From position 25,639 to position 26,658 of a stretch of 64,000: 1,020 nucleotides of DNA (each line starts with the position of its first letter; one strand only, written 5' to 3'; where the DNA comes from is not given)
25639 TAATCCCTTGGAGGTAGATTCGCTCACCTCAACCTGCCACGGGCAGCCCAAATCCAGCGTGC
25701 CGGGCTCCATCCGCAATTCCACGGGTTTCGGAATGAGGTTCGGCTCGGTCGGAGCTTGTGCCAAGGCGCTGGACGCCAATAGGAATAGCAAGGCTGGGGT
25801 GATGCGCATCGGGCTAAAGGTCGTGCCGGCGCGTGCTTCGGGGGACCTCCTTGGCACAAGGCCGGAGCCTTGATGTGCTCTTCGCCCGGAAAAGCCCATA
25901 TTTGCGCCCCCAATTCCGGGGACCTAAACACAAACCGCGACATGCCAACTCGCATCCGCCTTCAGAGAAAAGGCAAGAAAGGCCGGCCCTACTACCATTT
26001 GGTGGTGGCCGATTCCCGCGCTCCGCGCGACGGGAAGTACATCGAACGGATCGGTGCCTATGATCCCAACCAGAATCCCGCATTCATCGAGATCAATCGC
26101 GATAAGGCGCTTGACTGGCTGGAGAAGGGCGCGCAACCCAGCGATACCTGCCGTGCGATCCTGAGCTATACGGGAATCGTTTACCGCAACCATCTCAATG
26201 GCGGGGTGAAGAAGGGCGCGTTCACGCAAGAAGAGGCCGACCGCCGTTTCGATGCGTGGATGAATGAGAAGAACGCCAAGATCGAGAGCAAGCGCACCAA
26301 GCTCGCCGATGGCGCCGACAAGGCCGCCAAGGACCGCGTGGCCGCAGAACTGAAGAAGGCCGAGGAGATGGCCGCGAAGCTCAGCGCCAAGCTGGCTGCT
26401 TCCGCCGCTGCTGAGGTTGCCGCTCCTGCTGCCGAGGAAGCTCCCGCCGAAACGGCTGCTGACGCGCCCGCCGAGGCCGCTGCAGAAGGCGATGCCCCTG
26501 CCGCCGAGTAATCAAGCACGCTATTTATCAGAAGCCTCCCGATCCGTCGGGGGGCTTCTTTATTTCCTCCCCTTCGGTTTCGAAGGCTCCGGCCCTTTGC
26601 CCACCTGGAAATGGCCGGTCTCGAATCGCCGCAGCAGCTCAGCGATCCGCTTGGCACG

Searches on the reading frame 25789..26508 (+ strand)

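Call 46: search_protein_families(library=pfam, proteins=[window:25789-26508:+], max_evalue=0.01)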
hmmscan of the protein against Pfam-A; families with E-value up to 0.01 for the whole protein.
window:25789-26508:+ (240 aa): 1 family
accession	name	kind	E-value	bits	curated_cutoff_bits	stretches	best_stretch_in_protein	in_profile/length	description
PF00886.24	Ribosomal_S16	-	8.2e-24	83.8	27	1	60-118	1-62/62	Ribosomal protein S16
